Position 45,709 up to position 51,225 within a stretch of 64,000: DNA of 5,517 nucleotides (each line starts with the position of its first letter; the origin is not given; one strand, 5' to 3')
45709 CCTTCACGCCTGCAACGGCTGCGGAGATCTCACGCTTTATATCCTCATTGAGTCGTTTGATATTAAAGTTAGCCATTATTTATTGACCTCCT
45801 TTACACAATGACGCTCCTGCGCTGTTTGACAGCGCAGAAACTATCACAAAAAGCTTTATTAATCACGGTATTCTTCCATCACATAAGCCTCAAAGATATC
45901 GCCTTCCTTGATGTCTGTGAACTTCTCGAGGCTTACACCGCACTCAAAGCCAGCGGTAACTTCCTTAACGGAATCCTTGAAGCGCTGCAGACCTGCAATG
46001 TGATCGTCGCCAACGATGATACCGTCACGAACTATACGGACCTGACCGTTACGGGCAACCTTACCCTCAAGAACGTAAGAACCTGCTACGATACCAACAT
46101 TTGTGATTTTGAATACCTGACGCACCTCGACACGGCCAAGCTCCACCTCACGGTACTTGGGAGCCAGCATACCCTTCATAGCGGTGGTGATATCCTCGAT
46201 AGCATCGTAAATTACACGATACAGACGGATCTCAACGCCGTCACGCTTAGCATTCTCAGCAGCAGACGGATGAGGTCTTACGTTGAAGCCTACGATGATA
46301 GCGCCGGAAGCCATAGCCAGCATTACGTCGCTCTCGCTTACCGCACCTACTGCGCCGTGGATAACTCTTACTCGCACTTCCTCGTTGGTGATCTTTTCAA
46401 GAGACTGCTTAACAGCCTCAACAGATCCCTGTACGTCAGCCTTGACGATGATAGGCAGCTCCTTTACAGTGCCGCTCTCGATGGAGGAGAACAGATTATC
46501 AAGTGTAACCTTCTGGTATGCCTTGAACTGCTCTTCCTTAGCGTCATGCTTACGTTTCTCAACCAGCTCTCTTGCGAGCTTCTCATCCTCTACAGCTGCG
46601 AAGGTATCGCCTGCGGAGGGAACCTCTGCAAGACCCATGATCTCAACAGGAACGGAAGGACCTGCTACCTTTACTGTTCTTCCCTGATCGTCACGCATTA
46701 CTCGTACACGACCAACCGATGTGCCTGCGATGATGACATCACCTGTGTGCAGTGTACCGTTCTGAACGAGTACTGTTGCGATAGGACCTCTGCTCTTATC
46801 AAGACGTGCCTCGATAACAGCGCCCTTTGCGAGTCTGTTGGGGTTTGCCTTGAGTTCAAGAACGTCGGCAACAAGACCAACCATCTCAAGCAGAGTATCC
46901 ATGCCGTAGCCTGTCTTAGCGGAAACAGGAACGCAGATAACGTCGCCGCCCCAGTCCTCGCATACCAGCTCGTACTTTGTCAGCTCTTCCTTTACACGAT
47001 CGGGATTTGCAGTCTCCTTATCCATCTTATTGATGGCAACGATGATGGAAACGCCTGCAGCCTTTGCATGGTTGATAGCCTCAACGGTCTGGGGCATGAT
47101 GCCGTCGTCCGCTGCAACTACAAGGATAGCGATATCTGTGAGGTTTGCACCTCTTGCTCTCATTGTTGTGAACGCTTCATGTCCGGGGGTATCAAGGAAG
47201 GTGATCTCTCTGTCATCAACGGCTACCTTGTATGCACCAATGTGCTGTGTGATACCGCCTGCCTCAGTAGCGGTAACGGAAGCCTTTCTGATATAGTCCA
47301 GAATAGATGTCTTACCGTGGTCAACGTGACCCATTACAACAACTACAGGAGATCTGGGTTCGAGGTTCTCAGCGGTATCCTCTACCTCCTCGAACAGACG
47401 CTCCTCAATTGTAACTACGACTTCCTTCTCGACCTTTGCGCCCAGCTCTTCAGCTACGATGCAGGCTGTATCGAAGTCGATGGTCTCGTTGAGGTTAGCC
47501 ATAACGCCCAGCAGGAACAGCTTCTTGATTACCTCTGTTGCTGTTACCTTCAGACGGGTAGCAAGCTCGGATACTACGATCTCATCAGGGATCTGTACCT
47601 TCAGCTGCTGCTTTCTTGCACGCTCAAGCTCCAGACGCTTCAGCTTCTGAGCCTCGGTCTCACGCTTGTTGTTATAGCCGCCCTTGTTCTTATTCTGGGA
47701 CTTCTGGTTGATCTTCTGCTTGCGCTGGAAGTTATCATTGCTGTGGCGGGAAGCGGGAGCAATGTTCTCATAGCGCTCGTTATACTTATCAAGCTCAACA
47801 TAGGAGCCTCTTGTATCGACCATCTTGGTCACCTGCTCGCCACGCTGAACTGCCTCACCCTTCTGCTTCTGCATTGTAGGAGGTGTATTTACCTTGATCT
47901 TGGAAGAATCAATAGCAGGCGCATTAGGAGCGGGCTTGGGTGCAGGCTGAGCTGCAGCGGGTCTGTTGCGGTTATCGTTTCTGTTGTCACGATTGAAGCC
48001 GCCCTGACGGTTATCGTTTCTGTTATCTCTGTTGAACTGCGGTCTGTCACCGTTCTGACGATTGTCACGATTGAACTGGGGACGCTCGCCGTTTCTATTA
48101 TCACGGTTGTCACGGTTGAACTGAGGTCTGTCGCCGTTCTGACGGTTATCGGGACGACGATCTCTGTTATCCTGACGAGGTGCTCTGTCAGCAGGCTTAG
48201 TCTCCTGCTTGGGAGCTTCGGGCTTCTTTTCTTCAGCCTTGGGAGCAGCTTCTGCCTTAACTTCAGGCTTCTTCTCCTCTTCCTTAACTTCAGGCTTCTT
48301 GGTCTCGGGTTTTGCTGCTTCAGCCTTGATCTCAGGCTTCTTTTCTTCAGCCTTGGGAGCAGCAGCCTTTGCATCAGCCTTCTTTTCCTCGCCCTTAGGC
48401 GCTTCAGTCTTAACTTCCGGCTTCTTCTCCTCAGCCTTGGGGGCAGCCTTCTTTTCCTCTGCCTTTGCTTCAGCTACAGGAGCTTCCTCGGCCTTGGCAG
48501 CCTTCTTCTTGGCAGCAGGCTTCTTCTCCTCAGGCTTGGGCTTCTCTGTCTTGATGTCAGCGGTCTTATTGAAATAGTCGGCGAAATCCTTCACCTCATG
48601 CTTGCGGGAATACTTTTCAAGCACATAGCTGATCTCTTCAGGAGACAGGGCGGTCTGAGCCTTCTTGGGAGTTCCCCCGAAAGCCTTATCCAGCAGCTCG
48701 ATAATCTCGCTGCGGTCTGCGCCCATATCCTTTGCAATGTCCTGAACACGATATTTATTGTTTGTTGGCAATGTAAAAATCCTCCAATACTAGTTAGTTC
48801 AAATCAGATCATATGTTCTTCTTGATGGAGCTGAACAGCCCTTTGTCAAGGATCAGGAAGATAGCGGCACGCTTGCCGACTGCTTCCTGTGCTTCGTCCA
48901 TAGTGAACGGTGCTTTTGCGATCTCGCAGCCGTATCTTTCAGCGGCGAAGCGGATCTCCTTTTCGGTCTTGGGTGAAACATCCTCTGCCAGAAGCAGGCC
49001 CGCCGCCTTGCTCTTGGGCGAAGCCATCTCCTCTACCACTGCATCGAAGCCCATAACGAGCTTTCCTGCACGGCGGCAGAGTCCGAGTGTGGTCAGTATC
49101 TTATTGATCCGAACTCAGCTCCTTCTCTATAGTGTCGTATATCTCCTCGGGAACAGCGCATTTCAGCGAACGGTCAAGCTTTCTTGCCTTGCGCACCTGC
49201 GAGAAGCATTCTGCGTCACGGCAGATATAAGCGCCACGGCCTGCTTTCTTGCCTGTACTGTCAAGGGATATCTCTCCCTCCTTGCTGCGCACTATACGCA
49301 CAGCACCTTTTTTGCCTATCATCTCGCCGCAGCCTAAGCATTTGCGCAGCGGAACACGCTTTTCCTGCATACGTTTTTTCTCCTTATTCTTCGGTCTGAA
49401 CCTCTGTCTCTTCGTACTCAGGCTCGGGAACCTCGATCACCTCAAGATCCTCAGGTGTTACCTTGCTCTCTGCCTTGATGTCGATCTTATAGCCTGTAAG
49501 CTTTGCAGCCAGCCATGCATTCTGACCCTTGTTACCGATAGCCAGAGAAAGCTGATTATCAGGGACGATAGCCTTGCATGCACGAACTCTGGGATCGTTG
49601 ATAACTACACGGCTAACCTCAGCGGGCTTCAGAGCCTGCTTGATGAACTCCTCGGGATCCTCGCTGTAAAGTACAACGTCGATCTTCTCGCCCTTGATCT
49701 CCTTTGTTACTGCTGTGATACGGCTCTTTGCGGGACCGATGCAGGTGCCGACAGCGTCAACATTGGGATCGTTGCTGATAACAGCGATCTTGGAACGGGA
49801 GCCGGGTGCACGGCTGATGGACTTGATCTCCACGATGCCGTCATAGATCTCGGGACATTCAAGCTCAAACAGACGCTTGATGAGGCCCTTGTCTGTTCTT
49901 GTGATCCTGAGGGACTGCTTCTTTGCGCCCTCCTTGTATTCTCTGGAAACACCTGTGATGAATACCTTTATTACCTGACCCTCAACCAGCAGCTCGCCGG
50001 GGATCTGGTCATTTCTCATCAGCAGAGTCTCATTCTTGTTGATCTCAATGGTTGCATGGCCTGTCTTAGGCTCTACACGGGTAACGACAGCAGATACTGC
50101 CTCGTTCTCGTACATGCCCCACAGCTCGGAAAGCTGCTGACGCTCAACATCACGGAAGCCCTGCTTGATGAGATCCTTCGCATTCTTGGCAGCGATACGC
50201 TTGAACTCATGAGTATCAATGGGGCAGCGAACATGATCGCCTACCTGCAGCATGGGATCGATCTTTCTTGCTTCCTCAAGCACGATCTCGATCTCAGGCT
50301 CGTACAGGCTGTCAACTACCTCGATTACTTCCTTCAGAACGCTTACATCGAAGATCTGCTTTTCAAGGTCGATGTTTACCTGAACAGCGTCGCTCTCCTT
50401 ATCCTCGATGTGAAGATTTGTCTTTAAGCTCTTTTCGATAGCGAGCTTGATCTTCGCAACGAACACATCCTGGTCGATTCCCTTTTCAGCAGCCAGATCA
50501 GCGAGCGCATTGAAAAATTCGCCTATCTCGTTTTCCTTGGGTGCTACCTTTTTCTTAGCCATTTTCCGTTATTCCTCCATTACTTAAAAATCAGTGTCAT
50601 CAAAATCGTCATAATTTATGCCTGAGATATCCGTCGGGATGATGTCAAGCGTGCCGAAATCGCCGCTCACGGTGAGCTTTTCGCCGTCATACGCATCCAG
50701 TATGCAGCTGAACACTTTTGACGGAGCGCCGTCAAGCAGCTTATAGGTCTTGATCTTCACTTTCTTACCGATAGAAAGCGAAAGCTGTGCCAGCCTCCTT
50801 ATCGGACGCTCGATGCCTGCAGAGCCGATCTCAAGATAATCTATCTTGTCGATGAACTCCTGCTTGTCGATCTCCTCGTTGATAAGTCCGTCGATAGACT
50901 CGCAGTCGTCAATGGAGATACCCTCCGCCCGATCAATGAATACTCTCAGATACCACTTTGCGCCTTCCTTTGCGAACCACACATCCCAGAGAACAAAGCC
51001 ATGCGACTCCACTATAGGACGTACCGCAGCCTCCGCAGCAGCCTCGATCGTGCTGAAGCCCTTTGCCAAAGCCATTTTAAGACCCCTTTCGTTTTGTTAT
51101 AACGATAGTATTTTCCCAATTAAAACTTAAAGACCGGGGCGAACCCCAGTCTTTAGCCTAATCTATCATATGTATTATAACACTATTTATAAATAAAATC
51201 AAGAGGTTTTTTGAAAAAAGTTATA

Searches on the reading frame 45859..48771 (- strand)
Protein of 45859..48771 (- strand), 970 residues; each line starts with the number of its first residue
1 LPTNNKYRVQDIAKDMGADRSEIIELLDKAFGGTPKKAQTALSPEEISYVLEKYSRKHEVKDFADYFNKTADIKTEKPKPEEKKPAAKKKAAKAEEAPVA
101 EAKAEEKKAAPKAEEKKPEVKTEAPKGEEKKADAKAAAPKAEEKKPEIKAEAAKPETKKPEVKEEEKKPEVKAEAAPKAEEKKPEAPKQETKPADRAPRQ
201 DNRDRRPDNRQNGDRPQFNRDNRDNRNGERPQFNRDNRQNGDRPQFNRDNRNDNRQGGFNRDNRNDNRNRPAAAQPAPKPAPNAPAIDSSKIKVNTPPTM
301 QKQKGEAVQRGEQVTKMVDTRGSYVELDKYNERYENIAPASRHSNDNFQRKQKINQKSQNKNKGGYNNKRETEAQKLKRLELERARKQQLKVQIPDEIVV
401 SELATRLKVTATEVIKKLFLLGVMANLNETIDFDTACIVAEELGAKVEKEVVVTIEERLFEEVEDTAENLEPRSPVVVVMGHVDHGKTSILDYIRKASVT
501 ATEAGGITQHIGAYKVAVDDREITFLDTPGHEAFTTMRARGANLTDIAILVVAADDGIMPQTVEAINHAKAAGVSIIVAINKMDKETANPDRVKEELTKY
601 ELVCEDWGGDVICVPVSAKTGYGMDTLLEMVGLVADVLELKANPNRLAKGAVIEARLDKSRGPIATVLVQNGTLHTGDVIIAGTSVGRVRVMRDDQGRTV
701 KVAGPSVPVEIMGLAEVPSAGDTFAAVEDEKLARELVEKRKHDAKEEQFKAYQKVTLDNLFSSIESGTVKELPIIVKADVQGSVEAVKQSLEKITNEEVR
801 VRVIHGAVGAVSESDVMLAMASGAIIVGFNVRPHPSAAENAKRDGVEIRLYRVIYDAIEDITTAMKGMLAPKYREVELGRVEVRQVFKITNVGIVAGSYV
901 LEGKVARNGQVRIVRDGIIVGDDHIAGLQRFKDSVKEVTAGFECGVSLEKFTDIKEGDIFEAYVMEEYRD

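Call 87: search_protein_families(library=pfam, proteins=[window:45859-48771:-], max_evalue=0.001)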
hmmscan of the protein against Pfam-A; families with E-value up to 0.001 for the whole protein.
window:45859-48771:- (970 aa): 11 families
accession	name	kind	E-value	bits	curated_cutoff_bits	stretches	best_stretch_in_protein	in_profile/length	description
PF11987.13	IF-2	-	3.7e-45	153.1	27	1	747-862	2-117/117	Translation-initiation factor 2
PF00009.33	GTP_EFTU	-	2e-37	129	26.5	1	476-631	5-182/188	Elongation factor Tu GTP binding domain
PF22042.2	EF-G_D2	-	1.7e-28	98.9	27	1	648-726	2-83/84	Elongation factor G domain 2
PF04760.21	IF2_N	-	1.4e-21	76.4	25.3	2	396-445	2-52/53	Translation initiation factor IF-2, N-terminal region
PF01926.29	MMR_HSR1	-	3.2e-10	40.5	21.9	1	477-582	2-113/113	50S ribosome-binding GTPase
PF03193.22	RsgA_GTPase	-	1.7e-05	25.2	30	0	540-630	19-103/174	RsgA GTPase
PF00071.28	Ras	-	3.9e-05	23.7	21.6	1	477-630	2-155/162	Ras family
PF09439.16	SRPRB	-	4.7e-05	23.3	25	1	474-597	3-134/178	Signal recognition particle receptor beta subunit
PF03144.31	GTP_EFTU_D2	-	0.00013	22.8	30.3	0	893-960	1-72/73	Elongation factor Tu domain 2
PF02421.24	FeoB_N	-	0.0002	21.4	27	1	477-629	3-154/156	Ferrous iron transport protein B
PF00025.27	Arf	-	0.00044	20.2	22.3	0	477-628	17-167/174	ADP-ribosylation factor family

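Call 88: find_homologous_proteins(query=window:45859-48771:-, max_evalue=1e-50)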
Query window:45859-48771:- (970 aa): 7998 proteins with E <= 1e-50 among 8000 candidates; the best 120 are listed.
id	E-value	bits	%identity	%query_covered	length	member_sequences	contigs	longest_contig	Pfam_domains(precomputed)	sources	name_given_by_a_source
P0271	0.0e+0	1927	93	100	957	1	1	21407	PF01926.30,PF11987.14,PF04760.22,PF00009.34,PF03193.23,PF03144.32,PF22042.3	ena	-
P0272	0.0e+0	1872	90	100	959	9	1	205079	PF01926.30,PF11987.14,PF04760.22,PF00009.34,PF03193.23,PF03144.32,PF22042.3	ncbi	-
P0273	0.0e+0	1871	89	100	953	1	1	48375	PF01926.30,PF11987.14,PF04760.22,PF00009.34,PF03144.32,PF22042.3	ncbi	-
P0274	0.0e+0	1846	88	100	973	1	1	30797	PF01926.30,PF11987.14,PF04760.22,PF09439.17,PF00009.34,PF22042.3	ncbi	-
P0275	0.0e+0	1815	89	100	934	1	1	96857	PF01926.30,PF11987.14,PF04760.22,PF09439.17,PF00009.34,PF03193.23,PF03144.32,PF22042.3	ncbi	-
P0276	0.0e+0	1800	88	100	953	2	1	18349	PF01926.30,PF11987.14,PF04760.22,PF09439.17,PF00009.34,PF22042.3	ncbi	-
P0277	0.0e+0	1781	87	100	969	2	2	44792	PF01926.30,PF11987.14,PF04760.22,PF09439.17,PF00009.34,PF03144.32,PF22042.3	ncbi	-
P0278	0.0e+0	1747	84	100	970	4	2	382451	PF01926.30,PF11987.14,PF04760.22,PF00009.34,PF03193.23,PF22042.3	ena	-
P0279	0.0e+0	1722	89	81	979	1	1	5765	PF01926.30,PF11987.14,PF04760.22,PF09439.17,PF00009.34,PF03193.23,PF03144.32,PF22042.3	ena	-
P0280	0.0e+0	1716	84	98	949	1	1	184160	PF01926.30,PF11987.14,PF04760.22,PF00009.34,PF03193.23,PF03144.32,PF22042.3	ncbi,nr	ncbi:MAG: translation initiation factor IF-2 [Oscillospiraceae bacterium]|nr:translation initiation 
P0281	0.0e+0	1708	89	81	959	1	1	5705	PF01926.30,PF11987.14,PF04760.22,PF09439.17,PF00009.34,PF03193.23,PF03144.32,PF22042.3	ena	-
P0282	0.0e+0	1684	82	100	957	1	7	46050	PF01926.30,PF11987.14,PF04760.22,PF09439.17,PF00009.34,PF03144.32,PF22042.3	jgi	-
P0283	0.0e+0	1629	82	100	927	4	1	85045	PF01926.30,PF11987.14,PF04760.22,PF09439.17,PF00009.34,PF03193.23,PF22042.3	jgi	-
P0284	0.0e+0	1570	77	100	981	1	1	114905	PF01926.30,PF11987.14,PF04760.22,PF00009.34,PF03144.32,PF00071.29,PF22042.3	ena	-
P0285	0.0e+0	1568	77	100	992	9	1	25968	PF01926.30,PF11987.14,PF04760.22,PF09439.17,PF00009.34,PF03144.32,PF22042.3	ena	-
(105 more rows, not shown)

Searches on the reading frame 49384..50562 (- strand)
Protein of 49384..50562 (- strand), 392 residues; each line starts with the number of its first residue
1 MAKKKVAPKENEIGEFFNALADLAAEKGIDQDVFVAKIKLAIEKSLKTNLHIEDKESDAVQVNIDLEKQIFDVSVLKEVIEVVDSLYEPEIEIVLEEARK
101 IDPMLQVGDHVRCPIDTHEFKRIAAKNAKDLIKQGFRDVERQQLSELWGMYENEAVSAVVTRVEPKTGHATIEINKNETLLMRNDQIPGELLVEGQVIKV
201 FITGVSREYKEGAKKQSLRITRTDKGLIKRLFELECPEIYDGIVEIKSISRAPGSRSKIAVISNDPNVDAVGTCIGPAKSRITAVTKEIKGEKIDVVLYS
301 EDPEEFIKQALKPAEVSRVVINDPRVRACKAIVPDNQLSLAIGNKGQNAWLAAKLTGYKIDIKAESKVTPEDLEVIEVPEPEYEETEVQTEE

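Call 31: search_protein_families(library=pfam, proteins=[window:49384-50562:-], max_evalue=0.0001)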
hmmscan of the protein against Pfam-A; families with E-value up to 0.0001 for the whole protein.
window:49384-50562:- (392 aa): 3 families
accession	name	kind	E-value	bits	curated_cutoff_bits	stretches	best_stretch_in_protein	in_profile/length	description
PF13184.12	KH_5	-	1.2e-26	93.1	27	1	253-321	1-69/69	NusA-like KH domain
PF08529.16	NusA_N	-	7.3e-26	91.2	23.8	1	15-142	1-119/119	NusA N-terminal domain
PF07650.23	KH_2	-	8.6e-05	22.7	22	0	305-381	4-76/78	KH domain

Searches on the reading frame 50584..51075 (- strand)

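Call 31: search_protein_families(library=pfam, proteins=[window:50584-51075:-], max_evalue=0.0001)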
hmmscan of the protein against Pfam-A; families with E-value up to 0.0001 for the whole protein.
window:50584-51075:- (163 aa): 1 family
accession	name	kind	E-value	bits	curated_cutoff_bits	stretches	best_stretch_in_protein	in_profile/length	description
PF02576.22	RimP_N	-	1e-16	61.5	22.7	1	18-89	2-73/73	RimP N-terminal domain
